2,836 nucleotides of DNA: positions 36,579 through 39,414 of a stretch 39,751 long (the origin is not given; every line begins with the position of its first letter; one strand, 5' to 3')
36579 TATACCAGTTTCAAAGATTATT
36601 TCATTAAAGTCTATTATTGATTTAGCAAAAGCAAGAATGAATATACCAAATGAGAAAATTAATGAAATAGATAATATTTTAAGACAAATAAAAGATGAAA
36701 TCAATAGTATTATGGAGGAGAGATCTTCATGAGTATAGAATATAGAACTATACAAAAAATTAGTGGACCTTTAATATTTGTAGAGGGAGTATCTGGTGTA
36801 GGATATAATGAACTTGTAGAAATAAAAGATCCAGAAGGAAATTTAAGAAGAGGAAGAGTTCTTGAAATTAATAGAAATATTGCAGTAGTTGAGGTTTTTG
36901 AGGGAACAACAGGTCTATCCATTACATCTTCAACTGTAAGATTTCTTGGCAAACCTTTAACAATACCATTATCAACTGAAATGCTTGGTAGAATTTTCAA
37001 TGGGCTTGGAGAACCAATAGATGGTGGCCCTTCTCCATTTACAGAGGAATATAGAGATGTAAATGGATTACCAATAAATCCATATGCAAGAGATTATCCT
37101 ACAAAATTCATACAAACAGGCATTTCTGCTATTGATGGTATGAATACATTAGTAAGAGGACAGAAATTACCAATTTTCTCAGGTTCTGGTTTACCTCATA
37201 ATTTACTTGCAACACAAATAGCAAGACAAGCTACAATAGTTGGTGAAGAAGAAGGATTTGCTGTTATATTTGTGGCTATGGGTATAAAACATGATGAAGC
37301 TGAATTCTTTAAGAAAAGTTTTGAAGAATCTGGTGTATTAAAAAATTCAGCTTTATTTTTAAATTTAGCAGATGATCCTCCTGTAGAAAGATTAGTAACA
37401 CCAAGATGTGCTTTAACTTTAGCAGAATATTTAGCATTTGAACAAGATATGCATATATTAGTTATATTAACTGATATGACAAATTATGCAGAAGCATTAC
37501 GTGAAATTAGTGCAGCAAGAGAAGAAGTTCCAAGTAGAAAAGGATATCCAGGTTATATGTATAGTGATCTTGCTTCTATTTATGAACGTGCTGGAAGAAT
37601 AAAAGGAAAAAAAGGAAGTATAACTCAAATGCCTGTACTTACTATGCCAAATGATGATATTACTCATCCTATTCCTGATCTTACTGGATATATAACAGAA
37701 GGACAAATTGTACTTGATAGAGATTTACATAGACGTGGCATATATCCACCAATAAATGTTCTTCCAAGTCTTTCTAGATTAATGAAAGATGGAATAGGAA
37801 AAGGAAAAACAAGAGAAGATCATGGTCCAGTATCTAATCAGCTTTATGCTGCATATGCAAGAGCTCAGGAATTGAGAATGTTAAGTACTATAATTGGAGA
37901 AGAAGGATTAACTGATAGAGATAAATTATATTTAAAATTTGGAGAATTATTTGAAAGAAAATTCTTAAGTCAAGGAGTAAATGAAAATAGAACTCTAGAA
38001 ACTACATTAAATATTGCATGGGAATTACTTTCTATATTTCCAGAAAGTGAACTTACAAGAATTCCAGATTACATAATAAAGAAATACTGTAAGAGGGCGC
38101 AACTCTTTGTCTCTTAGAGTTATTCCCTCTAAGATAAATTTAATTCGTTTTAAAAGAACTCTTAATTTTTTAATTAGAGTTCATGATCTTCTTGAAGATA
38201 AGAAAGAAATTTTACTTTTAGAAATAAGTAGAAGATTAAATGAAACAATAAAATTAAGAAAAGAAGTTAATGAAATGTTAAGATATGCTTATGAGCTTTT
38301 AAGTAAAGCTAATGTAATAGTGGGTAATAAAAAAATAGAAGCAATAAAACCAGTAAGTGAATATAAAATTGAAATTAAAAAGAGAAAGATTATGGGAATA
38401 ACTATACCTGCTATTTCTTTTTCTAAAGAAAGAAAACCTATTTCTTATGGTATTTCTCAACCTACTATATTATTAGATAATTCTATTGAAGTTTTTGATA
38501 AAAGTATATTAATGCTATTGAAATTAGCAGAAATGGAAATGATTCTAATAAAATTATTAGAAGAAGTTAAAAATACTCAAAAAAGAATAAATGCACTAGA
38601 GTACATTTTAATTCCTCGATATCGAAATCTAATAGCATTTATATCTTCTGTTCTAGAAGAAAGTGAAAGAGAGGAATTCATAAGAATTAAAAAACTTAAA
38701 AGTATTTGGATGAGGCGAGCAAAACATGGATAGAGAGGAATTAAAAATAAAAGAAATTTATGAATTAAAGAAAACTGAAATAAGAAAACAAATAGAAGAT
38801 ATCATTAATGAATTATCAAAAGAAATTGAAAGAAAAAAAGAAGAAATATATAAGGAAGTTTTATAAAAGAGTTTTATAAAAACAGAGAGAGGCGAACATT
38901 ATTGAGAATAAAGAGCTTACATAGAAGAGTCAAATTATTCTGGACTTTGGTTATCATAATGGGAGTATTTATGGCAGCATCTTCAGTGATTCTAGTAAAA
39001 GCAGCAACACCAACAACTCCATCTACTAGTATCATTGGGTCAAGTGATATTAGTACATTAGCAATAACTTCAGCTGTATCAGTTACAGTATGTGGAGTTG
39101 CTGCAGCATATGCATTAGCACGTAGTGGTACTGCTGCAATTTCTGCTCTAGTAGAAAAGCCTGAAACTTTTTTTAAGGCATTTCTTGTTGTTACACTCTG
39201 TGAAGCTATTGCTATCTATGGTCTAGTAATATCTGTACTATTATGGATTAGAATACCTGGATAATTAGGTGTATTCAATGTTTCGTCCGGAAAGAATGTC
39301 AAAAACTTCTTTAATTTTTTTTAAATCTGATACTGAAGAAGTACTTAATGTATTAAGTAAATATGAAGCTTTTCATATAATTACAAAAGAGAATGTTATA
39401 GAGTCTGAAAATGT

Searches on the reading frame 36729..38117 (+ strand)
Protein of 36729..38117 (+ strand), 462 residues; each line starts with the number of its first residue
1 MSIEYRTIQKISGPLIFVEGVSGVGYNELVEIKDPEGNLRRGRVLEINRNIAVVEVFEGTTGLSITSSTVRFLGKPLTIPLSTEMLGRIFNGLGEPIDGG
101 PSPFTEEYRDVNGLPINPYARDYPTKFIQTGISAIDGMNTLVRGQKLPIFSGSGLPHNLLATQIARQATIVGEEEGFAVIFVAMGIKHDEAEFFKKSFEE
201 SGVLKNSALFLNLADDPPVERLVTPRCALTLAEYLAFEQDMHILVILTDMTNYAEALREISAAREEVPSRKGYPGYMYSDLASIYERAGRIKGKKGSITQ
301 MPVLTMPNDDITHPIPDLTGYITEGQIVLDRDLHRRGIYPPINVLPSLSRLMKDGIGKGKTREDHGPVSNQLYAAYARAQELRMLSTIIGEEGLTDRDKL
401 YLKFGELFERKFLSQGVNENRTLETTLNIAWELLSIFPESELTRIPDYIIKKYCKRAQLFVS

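Call 54: search_protein_families(library=pfam, max_evalue=0.00001, proteins=[window:36729-38117:+])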
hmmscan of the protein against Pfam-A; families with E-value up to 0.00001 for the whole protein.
window:36729-38117:+ (462 aa): 3 families
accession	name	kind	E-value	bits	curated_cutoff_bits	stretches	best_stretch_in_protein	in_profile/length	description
PF00006.31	ATP-synt_ab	-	3.2e-82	275.7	29.5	1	131-349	1-213/213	ATP synthase alpha/beta family, nucleotide-binding domain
PF22919.1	ATP-synt_VA_C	-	2.1e-33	114.8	24.7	1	354-453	1-100/101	C-terminal domain of V and A type ATP synthase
PF02874.29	ATP-synt_ab_N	-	2.2e-12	47.7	20.9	1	8-74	1-69/69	ATP synthase alpha/beta family, beta-barrel domain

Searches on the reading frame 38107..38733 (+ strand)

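Call 54: search_protein_families(library=pfam, max_evalue=0.00001, proteins=[window:38107-38733:+])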
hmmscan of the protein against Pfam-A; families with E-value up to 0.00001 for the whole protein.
window:38107-38733:+ (208 aa): 1 family
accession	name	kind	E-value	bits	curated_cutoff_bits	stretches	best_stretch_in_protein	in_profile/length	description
PF01813.22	ATP-synt_D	-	5.6e-47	160.6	25.7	1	11-199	1-196/196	ATP synthase subunit D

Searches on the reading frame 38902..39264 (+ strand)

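Call 54: search_protein_families(library=pfam, max_evalue=0.00001, proteins=[window:38902-39264:+])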
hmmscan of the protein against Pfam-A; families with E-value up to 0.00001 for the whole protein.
window:38902-39264:+ (120 aa): 1 family
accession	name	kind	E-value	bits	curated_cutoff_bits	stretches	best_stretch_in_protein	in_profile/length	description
PF00137.26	ATP-synt_C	-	2e-14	54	24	1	57-114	3-60/60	ATP synthase subunit C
